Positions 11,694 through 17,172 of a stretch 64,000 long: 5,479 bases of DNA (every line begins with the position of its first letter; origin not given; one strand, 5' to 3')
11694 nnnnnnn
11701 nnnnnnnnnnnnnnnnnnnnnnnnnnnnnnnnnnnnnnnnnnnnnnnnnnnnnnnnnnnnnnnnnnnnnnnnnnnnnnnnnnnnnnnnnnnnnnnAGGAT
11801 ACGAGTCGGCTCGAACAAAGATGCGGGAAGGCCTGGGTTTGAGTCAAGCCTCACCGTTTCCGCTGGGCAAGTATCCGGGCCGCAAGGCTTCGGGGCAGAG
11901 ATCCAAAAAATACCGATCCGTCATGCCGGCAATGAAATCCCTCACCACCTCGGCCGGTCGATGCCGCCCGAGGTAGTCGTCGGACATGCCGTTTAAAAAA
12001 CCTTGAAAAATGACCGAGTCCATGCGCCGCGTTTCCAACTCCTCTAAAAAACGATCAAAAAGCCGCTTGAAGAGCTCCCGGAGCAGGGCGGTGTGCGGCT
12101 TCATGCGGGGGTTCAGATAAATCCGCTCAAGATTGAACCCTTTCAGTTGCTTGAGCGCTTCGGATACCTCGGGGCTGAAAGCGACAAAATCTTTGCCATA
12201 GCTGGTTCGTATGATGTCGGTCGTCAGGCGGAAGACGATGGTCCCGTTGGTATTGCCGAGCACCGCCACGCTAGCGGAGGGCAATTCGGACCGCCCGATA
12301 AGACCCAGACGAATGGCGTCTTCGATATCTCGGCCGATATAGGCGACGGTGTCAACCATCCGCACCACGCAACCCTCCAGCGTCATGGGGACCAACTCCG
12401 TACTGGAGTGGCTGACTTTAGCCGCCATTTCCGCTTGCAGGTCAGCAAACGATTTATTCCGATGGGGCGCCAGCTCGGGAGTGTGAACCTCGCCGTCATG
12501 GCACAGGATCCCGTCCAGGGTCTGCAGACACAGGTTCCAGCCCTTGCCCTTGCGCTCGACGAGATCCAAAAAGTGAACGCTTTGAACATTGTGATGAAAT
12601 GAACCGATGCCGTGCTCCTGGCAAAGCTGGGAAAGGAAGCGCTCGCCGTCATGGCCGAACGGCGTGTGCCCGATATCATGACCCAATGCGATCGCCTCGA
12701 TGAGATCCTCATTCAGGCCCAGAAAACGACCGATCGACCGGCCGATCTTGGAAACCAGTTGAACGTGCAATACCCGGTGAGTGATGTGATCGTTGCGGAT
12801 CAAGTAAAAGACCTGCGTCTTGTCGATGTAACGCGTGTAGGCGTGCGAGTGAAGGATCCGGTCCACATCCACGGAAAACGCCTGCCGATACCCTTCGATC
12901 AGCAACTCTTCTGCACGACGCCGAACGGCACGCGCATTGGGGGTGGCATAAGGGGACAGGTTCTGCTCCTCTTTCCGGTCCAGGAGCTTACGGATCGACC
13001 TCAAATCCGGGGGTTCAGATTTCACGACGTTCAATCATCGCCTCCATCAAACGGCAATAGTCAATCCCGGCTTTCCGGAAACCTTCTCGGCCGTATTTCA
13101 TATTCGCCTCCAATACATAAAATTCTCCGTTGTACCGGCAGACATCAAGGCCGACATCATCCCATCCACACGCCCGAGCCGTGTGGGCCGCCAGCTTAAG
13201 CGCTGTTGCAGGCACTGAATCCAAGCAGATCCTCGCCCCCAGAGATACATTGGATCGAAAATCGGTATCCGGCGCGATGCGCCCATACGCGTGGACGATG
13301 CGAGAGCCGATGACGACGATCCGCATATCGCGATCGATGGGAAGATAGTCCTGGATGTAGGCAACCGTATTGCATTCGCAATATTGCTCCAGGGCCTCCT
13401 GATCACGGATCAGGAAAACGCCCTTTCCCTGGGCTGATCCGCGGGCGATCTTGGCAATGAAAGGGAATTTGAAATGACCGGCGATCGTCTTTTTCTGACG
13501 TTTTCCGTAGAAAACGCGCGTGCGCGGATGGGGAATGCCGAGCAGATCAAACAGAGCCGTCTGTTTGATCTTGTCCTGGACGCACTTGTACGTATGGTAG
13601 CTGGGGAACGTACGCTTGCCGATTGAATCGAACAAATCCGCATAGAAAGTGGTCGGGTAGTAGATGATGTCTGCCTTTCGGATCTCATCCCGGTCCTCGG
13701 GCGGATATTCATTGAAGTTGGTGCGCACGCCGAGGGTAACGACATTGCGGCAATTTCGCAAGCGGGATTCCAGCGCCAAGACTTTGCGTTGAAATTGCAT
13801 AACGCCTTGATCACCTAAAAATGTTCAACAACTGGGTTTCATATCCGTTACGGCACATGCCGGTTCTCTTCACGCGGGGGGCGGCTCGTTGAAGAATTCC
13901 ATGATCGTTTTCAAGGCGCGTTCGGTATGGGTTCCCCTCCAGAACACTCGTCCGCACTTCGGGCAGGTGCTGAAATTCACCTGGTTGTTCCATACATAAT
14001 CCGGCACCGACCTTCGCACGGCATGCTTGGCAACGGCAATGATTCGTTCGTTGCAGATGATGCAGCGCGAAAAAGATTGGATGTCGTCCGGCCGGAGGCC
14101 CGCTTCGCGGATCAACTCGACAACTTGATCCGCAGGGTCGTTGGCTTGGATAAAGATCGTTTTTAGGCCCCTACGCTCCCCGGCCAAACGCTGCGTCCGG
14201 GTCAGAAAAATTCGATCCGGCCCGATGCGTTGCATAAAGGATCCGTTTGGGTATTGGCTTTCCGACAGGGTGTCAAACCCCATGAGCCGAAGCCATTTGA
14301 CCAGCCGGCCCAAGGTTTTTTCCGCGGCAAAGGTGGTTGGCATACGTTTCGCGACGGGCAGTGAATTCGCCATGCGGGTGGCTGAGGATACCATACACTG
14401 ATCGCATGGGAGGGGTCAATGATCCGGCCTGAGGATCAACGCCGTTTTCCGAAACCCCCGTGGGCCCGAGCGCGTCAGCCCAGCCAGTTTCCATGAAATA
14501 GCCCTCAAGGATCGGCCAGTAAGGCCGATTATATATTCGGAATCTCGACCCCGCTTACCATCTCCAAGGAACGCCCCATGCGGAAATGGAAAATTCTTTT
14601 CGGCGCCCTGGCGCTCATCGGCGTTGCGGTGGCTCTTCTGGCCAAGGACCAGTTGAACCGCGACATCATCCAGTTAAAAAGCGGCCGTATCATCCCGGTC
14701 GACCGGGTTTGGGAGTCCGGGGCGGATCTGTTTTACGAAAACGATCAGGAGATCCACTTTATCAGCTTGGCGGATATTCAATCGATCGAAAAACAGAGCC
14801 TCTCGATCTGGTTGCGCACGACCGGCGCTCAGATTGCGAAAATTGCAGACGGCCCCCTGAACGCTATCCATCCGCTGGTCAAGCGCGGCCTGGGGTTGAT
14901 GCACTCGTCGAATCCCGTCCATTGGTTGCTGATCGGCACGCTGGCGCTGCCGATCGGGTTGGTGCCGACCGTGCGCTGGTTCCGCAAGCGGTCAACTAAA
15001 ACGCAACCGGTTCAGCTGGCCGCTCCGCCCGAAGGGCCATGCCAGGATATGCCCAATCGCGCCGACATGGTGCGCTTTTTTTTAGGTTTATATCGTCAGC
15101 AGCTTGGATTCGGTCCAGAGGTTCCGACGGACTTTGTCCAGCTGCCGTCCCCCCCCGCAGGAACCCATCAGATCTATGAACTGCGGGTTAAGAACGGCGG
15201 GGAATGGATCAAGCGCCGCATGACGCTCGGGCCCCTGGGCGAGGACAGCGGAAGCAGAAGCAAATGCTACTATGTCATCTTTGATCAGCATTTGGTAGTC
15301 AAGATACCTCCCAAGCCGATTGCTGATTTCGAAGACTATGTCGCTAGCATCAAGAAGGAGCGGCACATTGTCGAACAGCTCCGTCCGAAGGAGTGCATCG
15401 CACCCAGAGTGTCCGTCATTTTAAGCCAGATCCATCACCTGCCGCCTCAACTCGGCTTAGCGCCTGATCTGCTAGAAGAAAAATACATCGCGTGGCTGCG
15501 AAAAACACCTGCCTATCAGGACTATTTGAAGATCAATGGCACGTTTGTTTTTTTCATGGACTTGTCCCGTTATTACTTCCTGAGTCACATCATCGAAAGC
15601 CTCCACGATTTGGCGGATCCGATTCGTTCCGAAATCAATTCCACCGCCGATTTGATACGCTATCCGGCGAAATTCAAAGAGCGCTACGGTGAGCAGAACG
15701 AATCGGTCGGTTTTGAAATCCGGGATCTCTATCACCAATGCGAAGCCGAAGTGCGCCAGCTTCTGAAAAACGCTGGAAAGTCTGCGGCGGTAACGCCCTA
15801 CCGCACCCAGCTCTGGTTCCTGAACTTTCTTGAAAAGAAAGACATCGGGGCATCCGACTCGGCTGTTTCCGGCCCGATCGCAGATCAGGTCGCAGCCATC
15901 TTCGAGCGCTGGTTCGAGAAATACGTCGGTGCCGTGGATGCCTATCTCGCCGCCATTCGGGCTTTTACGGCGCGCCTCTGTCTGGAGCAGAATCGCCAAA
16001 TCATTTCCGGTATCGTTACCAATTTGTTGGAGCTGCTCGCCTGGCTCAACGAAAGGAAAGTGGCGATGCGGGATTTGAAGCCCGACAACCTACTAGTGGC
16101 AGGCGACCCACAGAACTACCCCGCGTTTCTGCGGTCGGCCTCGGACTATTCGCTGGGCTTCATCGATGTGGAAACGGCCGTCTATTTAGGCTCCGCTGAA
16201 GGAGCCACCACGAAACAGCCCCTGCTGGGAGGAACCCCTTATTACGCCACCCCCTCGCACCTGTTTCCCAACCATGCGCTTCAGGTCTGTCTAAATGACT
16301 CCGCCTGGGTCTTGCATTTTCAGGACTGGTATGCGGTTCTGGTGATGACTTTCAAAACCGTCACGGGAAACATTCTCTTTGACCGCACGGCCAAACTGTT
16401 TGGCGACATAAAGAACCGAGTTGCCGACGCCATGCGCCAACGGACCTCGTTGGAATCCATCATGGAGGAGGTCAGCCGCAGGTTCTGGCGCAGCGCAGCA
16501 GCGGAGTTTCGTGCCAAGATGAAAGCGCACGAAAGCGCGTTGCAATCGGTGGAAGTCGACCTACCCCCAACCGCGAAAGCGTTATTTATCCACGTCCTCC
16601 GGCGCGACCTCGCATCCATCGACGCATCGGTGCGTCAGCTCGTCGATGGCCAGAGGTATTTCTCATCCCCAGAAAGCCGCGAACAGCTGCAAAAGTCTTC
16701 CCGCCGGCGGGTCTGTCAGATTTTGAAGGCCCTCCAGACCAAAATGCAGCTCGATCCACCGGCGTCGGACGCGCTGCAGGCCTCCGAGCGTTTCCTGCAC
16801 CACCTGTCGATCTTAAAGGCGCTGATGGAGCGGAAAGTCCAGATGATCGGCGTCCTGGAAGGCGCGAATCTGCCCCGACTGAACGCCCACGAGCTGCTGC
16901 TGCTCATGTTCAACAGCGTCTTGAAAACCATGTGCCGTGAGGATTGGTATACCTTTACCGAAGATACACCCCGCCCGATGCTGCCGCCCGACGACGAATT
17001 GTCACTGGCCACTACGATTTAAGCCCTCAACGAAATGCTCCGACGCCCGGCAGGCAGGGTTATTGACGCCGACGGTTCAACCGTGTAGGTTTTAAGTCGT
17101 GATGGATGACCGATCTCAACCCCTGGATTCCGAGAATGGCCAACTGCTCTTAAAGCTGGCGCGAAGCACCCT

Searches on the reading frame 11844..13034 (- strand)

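Call 74: search_protein_families(library=pfam, proteins=[window:11844-13034:-], max_evalue=0.00001)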
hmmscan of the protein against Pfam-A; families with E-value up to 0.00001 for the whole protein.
window:11844-13034:- (396 aa): 2 families
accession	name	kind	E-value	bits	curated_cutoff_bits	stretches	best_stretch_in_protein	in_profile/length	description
PF13286.11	HD_assoc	-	1.8e-13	51.3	22.2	1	284-379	1-88/91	Phosphohydrolase-associated domain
PF01966.28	HD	-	1.8e-07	31.9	22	1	90-157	4-67/116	HD domain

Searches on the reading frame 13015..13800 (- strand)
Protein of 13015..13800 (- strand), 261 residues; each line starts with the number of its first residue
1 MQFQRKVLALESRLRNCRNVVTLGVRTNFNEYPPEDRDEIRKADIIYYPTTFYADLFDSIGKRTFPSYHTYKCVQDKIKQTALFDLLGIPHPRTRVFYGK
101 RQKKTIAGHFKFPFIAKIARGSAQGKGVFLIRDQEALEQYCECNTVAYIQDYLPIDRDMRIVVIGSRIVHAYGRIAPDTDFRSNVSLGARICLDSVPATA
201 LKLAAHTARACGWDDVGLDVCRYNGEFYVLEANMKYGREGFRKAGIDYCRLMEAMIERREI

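Call 74: search_protein_families(library=pfam, proteins=[window:13015-13800:-], max_evalue=0.00001)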
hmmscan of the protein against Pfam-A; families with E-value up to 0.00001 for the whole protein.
window:13015-13800:- (261 aa): 2 families
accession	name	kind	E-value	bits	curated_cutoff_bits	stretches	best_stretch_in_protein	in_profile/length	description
PF08443.16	RimK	-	4.2e-24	85.6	21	1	75-249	2-181/188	RimK-like ATP-grasp domain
PF02955.21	GSH-S_ATP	-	6.5e-06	26.1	23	1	125-220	44-151/175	Prokaryotic glutathione synthetase, ATP-grasp domain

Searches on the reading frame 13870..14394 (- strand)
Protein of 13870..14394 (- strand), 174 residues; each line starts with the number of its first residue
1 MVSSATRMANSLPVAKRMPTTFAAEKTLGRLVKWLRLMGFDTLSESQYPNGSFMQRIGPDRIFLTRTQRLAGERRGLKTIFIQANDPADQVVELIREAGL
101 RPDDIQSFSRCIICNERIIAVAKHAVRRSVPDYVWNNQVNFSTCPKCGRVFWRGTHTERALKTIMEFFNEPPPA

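Call 6: search_protein_families(library=pfam, proteins=[window:13870-14394:-], max_evalue=0.01)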
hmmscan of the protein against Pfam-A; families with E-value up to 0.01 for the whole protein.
window:13870-14394:- (174 aa): 1 family
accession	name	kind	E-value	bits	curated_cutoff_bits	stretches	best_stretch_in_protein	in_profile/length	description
PF01927.22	Mut7-C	-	2.3e-35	122.2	23.3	1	21-163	2-145/146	Mut7-C RNAse domain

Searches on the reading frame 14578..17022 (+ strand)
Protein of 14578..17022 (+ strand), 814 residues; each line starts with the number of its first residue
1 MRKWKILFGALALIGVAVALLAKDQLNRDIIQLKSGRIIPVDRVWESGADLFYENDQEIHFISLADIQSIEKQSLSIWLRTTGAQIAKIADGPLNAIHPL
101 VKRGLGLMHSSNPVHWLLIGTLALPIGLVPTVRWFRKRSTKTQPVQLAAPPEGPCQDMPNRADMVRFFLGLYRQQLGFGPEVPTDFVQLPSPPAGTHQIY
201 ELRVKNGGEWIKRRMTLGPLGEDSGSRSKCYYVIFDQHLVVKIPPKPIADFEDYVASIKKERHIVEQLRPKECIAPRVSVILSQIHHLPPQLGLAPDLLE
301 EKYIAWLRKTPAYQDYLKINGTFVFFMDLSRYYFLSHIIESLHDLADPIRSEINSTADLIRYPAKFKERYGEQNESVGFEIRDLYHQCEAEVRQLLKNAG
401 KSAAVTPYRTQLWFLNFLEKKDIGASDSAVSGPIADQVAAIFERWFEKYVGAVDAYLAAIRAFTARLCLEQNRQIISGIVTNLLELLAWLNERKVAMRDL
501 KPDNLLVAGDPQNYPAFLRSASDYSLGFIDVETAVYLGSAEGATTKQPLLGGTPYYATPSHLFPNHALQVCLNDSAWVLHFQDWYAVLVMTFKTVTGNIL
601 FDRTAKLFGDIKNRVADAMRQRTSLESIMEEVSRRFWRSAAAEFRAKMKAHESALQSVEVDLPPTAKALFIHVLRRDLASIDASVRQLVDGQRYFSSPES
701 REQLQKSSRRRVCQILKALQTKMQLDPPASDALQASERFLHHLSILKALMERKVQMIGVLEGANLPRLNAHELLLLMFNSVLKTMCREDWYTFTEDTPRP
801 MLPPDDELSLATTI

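Call 6: search_protein_families(library=pfam, proteins=[window:14578-17022:+], max_evalue=0.01)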
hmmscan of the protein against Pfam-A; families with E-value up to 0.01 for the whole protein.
window:14578-17022:+ (814 aa): 1 family
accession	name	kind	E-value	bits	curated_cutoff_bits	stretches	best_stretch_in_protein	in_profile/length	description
PF00069.31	Pkinase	-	6.3e-05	22.9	31.7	1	475-613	99-212/263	Protein kinase domain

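Call 8: search_protein_families(library=ncbifam, proteins=[window:14578-17022:+], max_evalue=0.01)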
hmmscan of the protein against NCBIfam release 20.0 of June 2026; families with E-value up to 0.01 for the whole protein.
window:14578-17022:+ (814 aa): 1 family
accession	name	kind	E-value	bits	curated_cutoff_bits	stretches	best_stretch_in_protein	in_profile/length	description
NF038150.1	lanthi_synth_IV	equivalog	0.00054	18.4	650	1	472-632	296-428/851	class IV lanthionine synthetase LanL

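Call 47: search_protein_families(library=padloc, proteins=[window:14578-17022:+], max_evalue=0.01)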
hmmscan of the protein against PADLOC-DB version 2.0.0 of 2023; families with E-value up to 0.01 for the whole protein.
window:14578-17022:+ (814 aa): 7 families
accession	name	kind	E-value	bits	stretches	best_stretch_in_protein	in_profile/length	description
PDLC04045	PD-T4-6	-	0.00057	16.9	1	474-509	139-174/350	-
PDLC04054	PD-T4-6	-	0.0012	16.4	1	478-621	115-232/347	-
PDLC03920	MkoA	-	0.0032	13.8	1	463-711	111-329/1112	-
PDLC04056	PD-T4-6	-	0.0065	13.6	0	478-508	111-141/415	-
PDLC04044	PD-T4-6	-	0.0072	13.5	0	476-508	140-172/372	-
PDLC04053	PD-T4-6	-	0.0076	13.7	0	464-644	104-254/311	-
PDLC03149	Specificity_I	-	0.0097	12.8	0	259-337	84-161/401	Type I specificity subunit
